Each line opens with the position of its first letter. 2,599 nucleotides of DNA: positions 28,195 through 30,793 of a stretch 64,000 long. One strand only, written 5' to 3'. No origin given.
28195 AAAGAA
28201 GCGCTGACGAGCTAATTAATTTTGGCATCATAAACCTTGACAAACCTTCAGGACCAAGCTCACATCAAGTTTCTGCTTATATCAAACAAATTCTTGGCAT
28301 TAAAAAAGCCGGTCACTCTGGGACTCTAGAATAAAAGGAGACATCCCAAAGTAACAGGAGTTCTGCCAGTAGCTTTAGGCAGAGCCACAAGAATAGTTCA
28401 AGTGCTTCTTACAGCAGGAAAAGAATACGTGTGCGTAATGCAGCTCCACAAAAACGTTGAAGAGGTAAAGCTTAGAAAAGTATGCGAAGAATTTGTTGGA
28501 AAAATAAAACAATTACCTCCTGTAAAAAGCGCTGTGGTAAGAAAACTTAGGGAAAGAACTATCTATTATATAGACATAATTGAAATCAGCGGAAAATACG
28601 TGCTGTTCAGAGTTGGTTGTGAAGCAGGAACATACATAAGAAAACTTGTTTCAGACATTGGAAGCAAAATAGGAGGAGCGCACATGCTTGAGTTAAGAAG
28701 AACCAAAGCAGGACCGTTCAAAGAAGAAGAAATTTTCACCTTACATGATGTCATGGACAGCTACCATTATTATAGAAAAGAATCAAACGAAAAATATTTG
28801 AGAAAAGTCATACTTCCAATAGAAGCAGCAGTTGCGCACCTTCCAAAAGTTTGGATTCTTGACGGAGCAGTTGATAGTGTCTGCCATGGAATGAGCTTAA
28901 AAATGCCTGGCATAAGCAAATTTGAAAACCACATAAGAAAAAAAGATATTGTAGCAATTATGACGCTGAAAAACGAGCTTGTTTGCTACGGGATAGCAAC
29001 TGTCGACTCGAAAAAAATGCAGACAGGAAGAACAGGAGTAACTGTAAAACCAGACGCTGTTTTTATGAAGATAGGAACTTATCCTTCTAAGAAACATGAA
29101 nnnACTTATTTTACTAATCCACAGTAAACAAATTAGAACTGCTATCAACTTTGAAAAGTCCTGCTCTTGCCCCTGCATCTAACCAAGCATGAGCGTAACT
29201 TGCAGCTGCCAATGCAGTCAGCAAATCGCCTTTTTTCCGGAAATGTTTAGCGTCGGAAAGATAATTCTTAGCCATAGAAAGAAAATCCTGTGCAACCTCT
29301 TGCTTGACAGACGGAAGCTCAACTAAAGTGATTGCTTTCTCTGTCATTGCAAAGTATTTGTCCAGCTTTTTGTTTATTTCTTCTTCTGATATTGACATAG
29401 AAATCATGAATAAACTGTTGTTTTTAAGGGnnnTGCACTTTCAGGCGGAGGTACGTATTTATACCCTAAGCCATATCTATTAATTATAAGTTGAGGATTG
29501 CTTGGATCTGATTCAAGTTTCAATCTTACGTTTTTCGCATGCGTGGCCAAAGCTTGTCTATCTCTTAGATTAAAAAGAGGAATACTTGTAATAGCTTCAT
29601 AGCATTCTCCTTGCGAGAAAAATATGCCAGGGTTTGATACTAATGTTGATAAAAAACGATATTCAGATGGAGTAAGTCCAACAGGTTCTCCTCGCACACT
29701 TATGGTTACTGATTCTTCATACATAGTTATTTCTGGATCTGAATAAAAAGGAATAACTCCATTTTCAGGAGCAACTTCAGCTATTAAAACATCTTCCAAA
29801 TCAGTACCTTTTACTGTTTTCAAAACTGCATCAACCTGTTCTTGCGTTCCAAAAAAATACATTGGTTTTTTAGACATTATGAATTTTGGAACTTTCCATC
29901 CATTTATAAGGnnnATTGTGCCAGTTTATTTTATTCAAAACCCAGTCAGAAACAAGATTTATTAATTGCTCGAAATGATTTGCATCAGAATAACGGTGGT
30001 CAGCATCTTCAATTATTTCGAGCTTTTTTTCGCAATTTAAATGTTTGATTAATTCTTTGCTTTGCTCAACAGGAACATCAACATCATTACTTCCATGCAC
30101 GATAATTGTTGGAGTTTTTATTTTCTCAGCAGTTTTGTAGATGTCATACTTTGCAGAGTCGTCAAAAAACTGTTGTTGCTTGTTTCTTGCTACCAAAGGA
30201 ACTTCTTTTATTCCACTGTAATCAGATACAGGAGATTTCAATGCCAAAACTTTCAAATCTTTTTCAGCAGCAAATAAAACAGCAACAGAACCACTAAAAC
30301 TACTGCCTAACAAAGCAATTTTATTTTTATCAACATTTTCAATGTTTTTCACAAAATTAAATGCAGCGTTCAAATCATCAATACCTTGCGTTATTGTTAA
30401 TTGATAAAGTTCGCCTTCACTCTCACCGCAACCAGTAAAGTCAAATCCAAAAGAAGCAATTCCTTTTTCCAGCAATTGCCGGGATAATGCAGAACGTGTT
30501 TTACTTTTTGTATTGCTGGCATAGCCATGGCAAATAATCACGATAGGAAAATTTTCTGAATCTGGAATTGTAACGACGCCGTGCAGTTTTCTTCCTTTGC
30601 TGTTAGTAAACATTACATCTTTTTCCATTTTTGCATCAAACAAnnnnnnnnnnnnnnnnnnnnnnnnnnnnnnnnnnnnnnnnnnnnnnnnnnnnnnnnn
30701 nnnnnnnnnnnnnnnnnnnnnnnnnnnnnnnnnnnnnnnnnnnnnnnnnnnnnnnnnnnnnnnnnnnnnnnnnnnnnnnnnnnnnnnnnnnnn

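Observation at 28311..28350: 13-nt bulge-helix-bulge mini-intron splits cbf5 inside the catalytic Asp codon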

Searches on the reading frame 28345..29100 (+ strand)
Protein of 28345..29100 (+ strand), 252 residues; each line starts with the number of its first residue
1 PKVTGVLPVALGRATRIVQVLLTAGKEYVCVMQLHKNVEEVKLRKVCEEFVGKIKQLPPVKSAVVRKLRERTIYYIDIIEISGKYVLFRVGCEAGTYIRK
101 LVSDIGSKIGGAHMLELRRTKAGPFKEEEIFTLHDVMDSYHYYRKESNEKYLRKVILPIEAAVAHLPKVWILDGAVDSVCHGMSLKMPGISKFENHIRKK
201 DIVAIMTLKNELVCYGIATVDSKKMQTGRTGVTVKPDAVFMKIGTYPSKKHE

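Call 49: find_homologous_proteins(query=window:28345-29100:+, max_evalue=1e-30)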
Query seq(252 aa) (252 aa): 7935 proteins with E <= 1e-30 among 8000 candidates; the best 120 are listed.
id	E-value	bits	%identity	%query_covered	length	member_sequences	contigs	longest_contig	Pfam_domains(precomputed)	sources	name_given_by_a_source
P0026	6.2e-142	489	100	88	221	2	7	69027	PF01509.24,PF01472.27,PF16198.11,PF21238.3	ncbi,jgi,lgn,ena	-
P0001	5.1e-139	480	86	99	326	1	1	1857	PF08068.18,PF01509.24,PF01472.27,PF16198.11,PF21238.3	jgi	-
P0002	2.3e-133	461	81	100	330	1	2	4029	PF08068.18,PF01509.24,PF01472.27,PF16198.11,PF21238.3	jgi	-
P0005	1.8e-130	452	78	100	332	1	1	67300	PF08068.18,PF01509.24,PF01472.27,PF16198.11,PF21238.3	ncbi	-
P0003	4.0e-130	451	78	100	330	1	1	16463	PF08068.18,PF01509.24,PF01472.27,PF16198.11,PF21238.3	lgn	-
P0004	4.4e-130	451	78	99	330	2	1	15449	PF08068.18,PF01509.24,PF01472.27,PF16198.11,PF21238.3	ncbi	-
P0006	2.0e-128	445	78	99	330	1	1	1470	PF08068.18,PF01509.24,PF01472.27,PF16198.11,PF21238.3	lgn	-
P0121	7.0e-128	443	76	99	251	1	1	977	PF01509.24,PF01472.27,PF16198.11,PF21238.3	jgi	jgi:H/ACA ribonucleoprotein complex subunit 4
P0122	1.1e-127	443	77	98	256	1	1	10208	PF01509.24,PF01472.27,PF16198.11,PF21238.3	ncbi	-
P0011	3.5e-127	441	76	100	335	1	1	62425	PF08068.18,PF01509.24,PF01472.27,PF16198.11,PF21238.3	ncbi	-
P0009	5.1e-127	440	79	98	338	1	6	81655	PF08068.18,PF01509.24,PF01472.27,PF16198.11,PF21238.3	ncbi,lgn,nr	ncbi:RNA-guided pseudouridylation complex pseudouridine synthase subunit Cbf5 [Candidatus Woesearcha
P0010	6.0e-127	440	76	99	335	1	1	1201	PF08068.18,PF01509.24,PF01472.27,PF16198.11,PF21238.3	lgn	-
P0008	9.4e-127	440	78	98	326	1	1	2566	PF08068.18,PF01509.24,PF01472.27,PF16198.11,PF21238.3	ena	-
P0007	9.8e-127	440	77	100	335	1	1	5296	PF08068.18,PF01509.24,PF01472.27,PF16198.11,PF21238.3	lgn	-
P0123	2.4e-125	435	81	94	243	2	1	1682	PF01509.24,PF01472.27,PF16198.11,PF21238.3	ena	-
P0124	4.9e-125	434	75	99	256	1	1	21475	PF01509.24,PF01472.27,PF16198.11,PF21238.3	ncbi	-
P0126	3.2e-103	363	64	97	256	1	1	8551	PF01509.24,PF01472.27,PF16198.11,PF21238.3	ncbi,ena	-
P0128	1.2e-98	348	62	97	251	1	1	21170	PF01509.24,PF01472.27,PF16198.11,PF21238.3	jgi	jgi:H/ACA ribonucleoprotein complex subunit 4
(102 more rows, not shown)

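Call 50: find_encoding_contigs(protein=P0122, flank=2500, max_places=2)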
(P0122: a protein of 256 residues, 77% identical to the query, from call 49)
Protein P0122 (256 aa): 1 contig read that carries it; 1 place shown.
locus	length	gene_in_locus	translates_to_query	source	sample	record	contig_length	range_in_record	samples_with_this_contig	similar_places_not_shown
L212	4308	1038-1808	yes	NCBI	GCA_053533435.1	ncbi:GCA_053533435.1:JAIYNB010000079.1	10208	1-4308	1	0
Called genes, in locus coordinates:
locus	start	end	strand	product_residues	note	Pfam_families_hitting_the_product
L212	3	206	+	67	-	?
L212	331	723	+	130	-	-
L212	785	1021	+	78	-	PF08068:DKCLD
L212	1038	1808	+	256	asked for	PF01509:TruB_N, PF21238:Pus10_C, PF16198:TruB_C_2, PF01472:PUA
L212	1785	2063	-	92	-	PF04010:DUF357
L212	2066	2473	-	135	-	-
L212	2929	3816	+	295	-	PF00480:ROK, PF01869:BcrAD_BadFG (faint)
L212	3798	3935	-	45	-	-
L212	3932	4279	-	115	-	-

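Call 51: find_encoding_contigs(protein=P0123, flank=1500, max_places=2)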
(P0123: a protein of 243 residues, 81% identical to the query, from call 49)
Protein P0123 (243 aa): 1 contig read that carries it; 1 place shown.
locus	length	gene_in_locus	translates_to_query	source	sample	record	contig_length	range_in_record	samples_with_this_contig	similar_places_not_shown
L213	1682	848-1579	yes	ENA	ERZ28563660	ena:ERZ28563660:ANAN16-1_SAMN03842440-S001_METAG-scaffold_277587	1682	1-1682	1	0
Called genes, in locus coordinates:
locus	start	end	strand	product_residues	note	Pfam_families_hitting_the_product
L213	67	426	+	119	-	PF01198:Ribosomal_L31e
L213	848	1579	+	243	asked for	PF21238:Pus10_C, PF01509:TruB_N, PF16198:TruB_C_2, PF01472:PUA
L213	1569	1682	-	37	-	?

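Call 52: find_encoding_contigs(protein=P0124, flank=2500, max_places=2)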
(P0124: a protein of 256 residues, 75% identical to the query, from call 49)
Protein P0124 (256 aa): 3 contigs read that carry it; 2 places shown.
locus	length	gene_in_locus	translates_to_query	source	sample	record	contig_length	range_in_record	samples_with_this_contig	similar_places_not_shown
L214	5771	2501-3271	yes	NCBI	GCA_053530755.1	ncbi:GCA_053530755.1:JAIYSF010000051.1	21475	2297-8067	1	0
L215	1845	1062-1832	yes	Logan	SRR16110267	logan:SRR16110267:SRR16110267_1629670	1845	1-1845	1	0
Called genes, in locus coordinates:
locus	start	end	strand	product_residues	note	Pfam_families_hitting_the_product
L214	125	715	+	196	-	-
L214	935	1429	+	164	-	PF01090:Ribosomal_S19e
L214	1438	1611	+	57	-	-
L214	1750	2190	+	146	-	PF01198:Ribosomal_L31e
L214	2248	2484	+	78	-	PF08068:DKCLD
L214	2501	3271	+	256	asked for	PF01509:TruB_N, PF21238:Pus10_C, PF16198:TruB_C_2, PF01472:PUA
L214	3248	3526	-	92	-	PF04010:DUF357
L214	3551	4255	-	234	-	PF05448:AXE1 (weak), PF01738:DLH (weak), PF02129:Peptidase_S15, PF20434:BD-FAE (faint), PF00561:Abhydrolase_1, PF12146:Hydrolase_4, PF00326:Peptidase_S9, PF12146:Hydrolase_4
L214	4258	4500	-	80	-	-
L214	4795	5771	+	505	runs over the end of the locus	PF02310:B12-binding, PF04055:Radical_SAM, PF13282:DUF4070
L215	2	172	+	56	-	?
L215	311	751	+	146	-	PF01198:Ribosomal_L31e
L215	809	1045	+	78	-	PF08068:DKCLD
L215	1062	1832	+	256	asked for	PF01509:TruB_N, PF21238:Pus10_C, PF16198:TruB_C_2, PF01472:PUA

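Call 70: list_cluster_members(proteins=[P0026, P0122, P0124])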
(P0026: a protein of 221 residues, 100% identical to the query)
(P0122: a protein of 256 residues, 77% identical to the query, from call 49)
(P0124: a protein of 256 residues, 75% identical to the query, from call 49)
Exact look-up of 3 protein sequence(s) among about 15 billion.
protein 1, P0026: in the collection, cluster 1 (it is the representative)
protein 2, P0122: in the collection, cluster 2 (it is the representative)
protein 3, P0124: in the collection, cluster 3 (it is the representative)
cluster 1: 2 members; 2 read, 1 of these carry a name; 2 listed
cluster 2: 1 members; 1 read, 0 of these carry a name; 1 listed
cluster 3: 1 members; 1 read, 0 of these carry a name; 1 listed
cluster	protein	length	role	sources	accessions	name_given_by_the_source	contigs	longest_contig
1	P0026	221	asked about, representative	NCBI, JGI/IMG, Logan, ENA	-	-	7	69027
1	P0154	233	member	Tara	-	strand:+ start:3555 stop:4256 length:702 start_codon:yes stop_codon:yes gene_type:complete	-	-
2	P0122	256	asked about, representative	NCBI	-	-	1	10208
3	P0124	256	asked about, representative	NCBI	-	-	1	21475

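Call 71: find_encoding_contigs(protein=P0126, flank=1200, max_places=1)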
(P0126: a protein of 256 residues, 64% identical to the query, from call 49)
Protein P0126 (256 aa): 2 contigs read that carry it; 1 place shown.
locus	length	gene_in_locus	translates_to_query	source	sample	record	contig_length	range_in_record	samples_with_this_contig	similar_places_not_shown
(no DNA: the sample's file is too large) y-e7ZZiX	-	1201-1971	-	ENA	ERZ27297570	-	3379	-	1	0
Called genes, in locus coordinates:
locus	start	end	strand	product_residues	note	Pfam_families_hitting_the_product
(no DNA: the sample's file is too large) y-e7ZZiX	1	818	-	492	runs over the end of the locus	-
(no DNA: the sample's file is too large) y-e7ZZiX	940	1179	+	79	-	PF08068:DKCLD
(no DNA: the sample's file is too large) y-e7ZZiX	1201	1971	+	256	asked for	PF01509:TruB_N (weak), PF21238:Pus10_C, PF01509:TruB_N (weak), PF16198:TruB_C_2, PF01472:PUA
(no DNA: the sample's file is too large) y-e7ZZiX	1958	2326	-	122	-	PF04010:DUF357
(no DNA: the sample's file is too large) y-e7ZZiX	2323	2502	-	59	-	?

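Call 72: find_encoding_contigs(protein=P0128, flank=1200, max_places=1)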
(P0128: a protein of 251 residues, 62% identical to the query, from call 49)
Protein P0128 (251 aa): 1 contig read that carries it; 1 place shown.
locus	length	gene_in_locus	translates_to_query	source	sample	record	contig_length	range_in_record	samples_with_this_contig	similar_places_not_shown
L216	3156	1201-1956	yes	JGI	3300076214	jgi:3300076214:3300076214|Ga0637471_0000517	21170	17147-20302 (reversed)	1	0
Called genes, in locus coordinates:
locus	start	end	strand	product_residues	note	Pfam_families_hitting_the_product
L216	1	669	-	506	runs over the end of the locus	-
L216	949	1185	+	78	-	PF08068:DKCLD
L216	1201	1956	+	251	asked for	PF01509:TruB_N, PF21238:Pus10_C, PF16198:TruB_C_2, PF01472:PUA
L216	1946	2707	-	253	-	-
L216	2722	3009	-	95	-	PF04010:DUF357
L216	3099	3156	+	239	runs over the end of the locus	-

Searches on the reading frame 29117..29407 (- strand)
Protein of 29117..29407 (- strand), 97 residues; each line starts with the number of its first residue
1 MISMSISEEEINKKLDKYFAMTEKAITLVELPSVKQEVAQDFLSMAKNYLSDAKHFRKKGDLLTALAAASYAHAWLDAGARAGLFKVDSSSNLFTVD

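Call 59: search_protein_families(library=pfam, proteins=[window:29117-29407:-], max_evalue=0.001)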
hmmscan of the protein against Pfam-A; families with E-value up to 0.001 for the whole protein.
window:29117-29407:- (97 aa): 1 family
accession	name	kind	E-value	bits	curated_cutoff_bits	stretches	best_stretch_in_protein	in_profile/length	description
PF04010.18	DUF357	-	1.3e-24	86.4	29.4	1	17-85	1-73/73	Protein of unknown function (DUF357)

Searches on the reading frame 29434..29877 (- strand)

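Call 59: search_protein_families(library=pfam, proteins=[window:29434-29877:-], max_evalue=0.001)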
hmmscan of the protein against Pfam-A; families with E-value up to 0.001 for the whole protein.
window:29434-29877:- (148 aa): 1 family
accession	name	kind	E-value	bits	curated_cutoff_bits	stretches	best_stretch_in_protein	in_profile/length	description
PF00486.34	Trans_reg_C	-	5e-12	46.2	26.2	1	63-140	1-76/77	Transcriptional regulatory protein, C terminal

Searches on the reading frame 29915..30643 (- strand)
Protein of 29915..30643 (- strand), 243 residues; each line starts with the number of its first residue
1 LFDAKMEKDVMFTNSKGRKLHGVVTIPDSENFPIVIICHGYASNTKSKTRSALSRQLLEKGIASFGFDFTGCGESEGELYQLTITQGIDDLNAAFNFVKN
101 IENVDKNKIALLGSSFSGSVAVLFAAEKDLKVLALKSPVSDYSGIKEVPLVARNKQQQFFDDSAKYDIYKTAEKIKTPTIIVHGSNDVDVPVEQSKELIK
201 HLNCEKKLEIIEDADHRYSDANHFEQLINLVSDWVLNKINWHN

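Call 59: search_protein_families(library=pfam, proteins=[window:29915-30643:-], max_evalue=0.001)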
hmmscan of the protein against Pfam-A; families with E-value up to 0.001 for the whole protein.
window:29915-30643:- (243 aa): 11 families
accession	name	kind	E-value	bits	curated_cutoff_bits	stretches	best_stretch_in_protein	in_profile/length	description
PF12146.15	Hydrolase_4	-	4.1e-19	69.3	27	2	33-143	5-114/239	Serine aminopeptidase, S33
PF02129.25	Peptidase_S15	-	5.7e-14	52.9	23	1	17-142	2-132/262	X-Pro dipeptidyl-peptidase (S15 family)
PF00561.26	Abhydrolase_1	-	1.8e-13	51.2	25.8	1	33-135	1-97/245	alpha/beta hydrolase fold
PF20434.5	BD-FAE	-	2.3e-12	47.3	26.8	2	29-133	10-115/215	BD-FAE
PF00326.27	Peptidase_S9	-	2.7e-12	47.1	22.6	1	57-240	9-211/213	Prolyl oligopeptidase family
PF05448.18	AXE1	-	9.7e-12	44.7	21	1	9-229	58-316/321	Acetyl xylan esterase (AXE1)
PF06500.17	FrsA-like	-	5.8e-08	32.4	22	1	8-133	169-291/414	Esterase FrsA-like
PF01738.24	DLH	-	1.2e-07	32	21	1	23-218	4-188/217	Dienelactone hydrolase family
PF20408.4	Abhydrolase_11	-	3e-07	30.8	27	1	34-221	4-170/193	Alpha/beta hydrolase domain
PF12697.13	Abhydrolase_6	-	0.00011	23.4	26.3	0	35-129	1-85/217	Alpha/beta hydrolase family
PF08840.17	BAAT_C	-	0.00021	21.9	20.9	0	93-128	8-43/210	BAAT / Acyl-CoA thioester hydrolase C terminal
